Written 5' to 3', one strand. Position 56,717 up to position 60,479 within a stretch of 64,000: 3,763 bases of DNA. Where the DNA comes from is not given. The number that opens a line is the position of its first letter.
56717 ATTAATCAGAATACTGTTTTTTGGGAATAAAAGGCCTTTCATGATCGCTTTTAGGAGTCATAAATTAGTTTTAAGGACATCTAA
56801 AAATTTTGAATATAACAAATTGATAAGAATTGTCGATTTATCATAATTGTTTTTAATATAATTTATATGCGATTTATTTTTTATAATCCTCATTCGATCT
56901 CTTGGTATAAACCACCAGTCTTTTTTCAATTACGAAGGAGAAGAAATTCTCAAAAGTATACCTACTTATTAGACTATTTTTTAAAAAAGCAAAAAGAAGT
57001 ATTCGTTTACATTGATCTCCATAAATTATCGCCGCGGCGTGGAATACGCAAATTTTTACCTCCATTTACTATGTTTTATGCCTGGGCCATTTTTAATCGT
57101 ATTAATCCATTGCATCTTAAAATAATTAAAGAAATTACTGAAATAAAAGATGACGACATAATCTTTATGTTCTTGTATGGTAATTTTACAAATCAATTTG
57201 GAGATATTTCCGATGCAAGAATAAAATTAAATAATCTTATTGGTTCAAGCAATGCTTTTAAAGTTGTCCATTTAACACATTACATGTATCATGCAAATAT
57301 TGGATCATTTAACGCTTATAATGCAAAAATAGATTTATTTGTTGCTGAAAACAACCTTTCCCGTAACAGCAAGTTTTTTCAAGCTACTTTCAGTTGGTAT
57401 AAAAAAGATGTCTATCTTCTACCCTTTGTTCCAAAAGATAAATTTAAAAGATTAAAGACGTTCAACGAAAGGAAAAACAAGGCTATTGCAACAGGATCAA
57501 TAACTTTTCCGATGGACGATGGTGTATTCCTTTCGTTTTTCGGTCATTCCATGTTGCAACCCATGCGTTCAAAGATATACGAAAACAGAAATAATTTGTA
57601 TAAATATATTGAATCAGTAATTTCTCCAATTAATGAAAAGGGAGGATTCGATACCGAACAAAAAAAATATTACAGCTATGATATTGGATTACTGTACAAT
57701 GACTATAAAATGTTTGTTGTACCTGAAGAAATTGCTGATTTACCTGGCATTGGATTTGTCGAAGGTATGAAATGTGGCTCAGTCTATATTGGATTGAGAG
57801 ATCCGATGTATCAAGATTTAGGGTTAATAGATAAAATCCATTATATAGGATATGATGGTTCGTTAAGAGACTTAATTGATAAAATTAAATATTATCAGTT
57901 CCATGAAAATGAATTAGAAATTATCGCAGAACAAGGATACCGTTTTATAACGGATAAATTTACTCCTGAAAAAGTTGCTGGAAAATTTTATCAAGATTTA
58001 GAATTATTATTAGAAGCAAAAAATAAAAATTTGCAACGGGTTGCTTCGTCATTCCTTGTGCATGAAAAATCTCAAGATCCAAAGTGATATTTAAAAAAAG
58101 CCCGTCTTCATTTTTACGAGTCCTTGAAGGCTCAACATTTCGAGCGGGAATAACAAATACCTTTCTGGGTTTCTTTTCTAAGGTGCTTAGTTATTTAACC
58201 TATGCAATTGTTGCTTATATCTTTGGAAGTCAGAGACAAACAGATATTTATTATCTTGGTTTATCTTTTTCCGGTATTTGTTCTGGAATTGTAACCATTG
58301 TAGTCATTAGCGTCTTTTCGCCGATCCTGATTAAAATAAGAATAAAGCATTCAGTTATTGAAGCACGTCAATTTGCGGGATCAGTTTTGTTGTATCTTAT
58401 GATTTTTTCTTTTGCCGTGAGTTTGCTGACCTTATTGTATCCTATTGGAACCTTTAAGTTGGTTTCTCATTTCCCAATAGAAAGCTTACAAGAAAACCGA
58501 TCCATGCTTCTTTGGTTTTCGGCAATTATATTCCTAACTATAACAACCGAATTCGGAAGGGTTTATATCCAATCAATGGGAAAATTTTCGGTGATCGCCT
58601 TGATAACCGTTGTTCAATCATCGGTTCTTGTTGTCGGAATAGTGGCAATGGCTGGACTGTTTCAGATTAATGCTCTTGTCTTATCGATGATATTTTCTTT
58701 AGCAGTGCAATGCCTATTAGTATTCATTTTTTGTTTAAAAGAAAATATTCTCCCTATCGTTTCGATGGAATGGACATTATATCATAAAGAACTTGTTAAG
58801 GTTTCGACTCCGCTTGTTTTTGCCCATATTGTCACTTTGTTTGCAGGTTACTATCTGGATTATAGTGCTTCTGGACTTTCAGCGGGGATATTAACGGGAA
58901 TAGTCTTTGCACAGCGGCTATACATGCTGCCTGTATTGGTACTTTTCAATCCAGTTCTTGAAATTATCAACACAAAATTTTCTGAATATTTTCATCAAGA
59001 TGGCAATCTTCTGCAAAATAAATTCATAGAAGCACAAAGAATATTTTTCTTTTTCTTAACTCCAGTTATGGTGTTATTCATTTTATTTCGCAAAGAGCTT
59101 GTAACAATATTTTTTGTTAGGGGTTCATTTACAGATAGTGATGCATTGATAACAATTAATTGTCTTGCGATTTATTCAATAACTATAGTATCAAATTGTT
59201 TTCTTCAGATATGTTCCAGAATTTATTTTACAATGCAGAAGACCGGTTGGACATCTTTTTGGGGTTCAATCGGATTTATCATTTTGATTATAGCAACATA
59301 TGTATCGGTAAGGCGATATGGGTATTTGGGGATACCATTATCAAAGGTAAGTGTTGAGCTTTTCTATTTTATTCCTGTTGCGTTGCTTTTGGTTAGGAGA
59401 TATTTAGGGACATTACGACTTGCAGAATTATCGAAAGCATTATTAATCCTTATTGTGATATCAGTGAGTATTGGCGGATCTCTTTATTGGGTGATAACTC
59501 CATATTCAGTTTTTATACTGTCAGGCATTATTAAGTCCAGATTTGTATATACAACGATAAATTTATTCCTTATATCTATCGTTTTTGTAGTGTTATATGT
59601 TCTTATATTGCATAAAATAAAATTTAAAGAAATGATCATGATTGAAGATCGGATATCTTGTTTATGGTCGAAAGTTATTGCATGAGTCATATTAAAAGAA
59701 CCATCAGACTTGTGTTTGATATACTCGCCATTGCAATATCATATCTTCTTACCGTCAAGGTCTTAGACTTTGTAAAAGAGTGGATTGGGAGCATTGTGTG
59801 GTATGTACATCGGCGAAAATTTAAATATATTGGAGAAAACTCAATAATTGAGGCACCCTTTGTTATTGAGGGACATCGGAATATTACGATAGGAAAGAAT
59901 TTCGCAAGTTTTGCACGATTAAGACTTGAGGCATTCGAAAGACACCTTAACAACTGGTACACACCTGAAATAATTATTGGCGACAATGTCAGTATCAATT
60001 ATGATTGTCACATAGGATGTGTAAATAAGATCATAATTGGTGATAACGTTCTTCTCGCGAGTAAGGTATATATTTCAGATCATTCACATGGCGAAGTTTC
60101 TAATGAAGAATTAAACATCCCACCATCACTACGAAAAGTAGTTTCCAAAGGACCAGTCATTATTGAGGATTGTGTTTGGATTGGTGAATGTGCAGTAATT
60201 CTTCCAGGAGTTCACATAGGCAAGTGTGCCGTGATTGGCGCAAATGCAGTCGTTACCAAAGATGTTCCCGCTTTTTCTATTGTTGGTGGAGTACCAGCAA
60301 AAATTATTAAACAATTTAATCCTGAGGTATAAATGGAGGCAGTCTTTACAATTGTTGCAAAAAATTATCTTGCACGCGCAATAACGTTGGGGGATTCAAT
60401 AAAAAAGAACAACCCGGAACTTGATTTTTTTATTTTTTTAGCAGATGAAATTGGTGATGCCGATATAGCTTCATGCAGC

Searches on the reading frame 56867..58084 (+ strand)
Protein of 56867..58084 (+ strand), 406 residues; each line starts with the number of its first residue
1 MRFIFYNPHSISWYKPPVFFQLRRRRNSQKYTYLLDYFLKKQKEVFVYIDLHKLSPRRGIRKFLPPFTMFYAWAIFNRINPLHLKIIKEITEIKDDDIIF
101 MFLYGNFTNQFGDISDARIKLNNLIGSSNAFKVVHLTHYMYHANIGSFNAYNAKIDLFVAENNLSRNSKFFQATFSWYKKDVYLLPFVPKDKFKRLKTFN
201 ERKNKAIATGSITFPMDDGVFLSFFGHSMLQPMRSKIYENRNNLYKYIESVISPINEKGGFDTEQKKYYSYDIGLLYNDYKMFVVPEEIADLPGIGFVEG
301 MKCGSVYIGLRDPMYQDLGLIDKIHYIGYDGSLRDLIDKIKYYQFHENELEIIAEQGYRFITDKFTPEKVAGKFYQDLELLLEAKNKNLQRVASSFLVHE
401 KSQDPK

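Call 6: search_protein_families(library=pfam, proteins=[window:56867-58084:+], max_evalue=0.01)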
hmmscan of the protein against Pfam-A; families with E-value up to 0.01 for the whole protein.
window:56867-58084:+ (406 aa): 2 families
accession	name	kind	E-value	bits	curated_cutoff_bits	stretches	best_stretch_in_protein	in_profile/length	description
PF13524.12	Glyco_trans_1_2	-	0.0029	18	25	1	290-373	60-141/144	Glycosyl transferase-like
PF05686.18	Glyco_transf_90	-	0.0035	16.8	24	1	301-371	235-309/396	Glycosyl transferase family 90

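Call 7: search_protein_families(library=ncbifam, proteins=[window:56867-58084:+], max_evalue=0.01)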
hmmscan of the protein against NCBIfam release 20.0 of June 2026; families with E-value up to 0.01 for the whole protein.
window:56867-58084:+ (406 aa): 0 families

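Call 55: search_solved_structures(query=A4, max_evalue=1, show_alignments=0)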
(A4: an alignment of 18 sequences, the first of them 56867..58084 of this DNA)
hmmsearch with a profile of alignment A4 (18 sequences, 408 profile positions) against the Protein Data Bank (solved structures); distinct sequences matched with E-value up to 1: 37.
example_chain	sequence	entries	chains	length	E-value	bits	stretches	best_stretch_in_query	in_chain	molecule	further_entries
9w47_A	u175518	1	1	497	4.6e-05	25.9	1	339-399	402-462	Protein O-glucosyltransferase 2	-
5l0r_A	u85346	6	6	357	0.011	18.1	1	339-390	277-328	Protein O-glucosyltransferase 1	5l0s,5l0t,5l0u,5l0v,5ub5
9s3o_D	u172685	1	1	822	0.48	12.6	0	202-252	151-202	Glutamate receptor 2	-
5i45_A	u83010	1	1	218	0.59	12.3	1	306-391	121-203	Glycosyl transferases group 1 family protein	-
8vj6_A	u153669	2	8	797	0.78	11.9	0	202-252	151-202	Isoform Flip of Glutamate receptor 2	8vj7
5l1b_A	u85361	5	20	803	0.78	11.9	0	202-252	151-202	Glutamate receptor 2,Glutamate receptor 2 | Glutamate receptor 2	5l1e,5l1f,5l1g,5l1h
6xsr_A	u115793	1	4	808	0.8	11.9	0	202-252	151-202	Glutamate receptor 2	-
9e4y_A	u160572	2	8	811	0.81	11.9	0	202-252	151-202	Isoform Flip of Glutamate receptor 2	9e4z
9ovw_B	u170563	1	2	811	0.81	11.9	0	202-252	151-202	Isoform Flip of Glutamate receptor 2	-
4u1y_A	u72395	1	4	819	0.81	11.9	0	202-252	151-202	Glutamate receptor 2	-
9b5z_C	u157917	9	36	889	0.82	11.9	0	202-252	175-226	Isoform Flip of Glutamate receptor 2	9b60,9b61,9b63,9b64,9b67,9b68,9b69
4u1x_A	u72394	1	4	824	0.82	11.9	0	202-252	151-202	Glutamate receptor 2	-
4u1w_A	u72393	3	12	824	0.83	11.9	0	202-252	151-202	Glutamate receptor 2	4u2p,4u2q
6qkz_B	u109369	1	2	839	0.83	11.9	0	202-252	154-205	Glutamate receptor 2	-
4u4f_A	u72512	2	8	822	0.83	11.9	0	202-252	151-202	Glutamate receptor 2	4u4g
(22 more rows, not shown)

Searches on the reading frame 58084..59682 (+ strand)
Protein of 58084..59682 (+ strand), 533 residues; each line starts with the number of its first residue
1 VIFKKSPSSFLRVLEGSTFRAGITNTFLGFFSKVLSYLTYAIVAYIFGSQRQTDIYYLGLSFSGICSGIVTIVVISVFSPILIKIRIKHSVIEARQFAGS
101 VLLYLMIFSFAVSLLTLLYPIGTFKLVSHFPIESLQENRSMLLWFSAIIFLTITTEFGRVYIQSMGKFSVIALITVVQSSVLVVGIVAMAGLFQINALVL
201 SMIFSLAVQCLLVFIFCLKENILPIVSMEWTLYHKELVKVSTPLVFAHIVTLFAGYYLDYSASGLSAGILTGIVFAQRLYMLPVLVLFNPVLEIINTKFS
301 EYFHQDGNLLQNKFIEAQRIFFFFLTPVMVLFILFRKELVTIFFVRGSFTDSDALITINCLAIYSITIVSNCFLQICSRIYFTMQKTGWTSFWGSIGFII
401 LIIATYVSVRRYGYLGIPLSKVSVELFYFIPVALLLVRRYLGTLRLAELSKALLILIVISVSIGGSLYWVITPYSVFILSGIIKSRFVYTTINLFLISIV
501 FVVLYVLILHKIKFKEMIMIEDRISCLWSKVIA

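Call 77: search_protein_families(library=pfam, proteins=[window:58084-59682:+], max_evalue=0.001)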
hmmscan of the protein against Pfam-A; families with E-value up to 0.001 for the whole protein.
window:58084-59682:+ (533 aa): 1 family
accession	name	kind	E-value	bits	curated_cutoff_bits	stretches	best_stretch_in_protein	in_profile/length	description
PF03023.19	MurJ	-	2.2e-19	69.9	27.4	1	43-473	1-435/451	Lipid II flippase MurJ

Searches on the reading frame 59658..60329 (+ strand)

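Call 6: search_protein_families(library=pfam, proteins=[window:59658-60329:+], max_evalue=0.01)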
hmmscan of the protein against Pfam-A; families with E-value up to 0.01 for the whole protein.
window:59658-60329:+ (224 aa): 2 families
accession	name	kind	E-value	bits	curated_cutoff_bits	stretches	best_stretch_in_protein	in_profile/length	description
PF00132.30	Hexapep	-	1.5e-10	40.8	27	1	167-201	2-36/36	Bacterial transferase hexapeptide (six repeats)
PF14602.12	Hexapep_2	-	3.8e-05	23.7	27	1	166-201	1-34/34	Hexapeptide repeat of succinyl-transferase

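Call 7: search_protein_families(library=ncbifam, proteins=[window:59658-60329:+], max_evalue=0.01)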
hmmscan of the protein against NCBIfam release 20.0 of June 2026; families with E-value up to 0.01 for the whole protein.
window:59658-60329:+ (224 aa): 37 families (the best 25 are shown)
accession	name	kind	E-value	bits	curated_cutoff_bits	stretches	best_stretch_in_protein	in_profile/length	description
NF007240.0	PRK09677.1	equivalog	1.9e-45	154.7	243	1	60-223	28-187/192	putative lipopolysaccharide biosynthesis O-acetyl transferase WbbJ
NF000311.1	Vat_ABCDEFH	equivalog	5e-23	81.7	300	1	73-220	24-165/201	Vat family streptogramin A O-acetyltransferase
NF007499.0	PRK10092.1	equivalog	1.3e-22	80.5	314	1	98-219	67-182/183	maltose O-acetyltransferase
NF007076.0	PRK09527.1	equivalog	2.5e-21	76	347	1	99-221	70-186/203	galactoside O-acetyltransferase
TIGR03308.1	phn_thr-fam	hypoth_equivalog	2.6e-19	69.9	201.65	1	164-220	106-162/204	phosphonate metabolim protein, transferase hexapeptide repeat family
NF033468.1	stregram_VatI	exception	2.7e-19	69.8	415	1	73-223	26-170/208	streptogramin A O-acetyltransferase Vat(I)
NF000101.1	stregram_VatA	exception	1.1e-18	67.6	450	1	74-219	33-171/219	streptogramin A O-acetyltransferase Vat(A)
NF000020.1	stregram_VatE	exception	6.5e-18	65.1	450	1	74-224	28-174/214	streptogramin A O-acetyltransferase Vat(E)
NF000504.1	stregram_VatH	exception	6.9e-18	65.3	475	1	75-219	33-170/216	streptogramin A O-acetyltransferase Vat(H)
NF000147.1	stregram_VatF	exception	2.6e-17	63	400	1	75-219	34-173/221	streptogramin A O-acetyltransferase Vat(F)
NF000490.1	chloram_CatB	equivalog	7.4e-17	61.4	350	1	108-219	54-163/210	type B chloramphenicol O-acetyltransferase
NF000111.1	stregram_VatD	exception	1.2e-16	61.2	400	1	66-219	20-166/209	streptogramin A O-acetyltransferase Vat(D)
TIGR03532.1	DapD_Ac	equivalog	3.1e-16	59.7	231.75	1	162-220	156-214/231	2,3,4,5-tetrahydropyridine-2,6-dicarboxylate N-acetyltransferase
NF007797.0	PRK10502.1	subfamily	1.4e-15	57.4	192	1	104-219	72-178/183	WcaF family extracellular polysaccharide biosynthesis acetyltransferase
NF000097.1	stregram_VatC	exception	1.8e-15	57.4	425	1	75-218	34-170/212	streptogramin A O-acetyltransferase Vat(C)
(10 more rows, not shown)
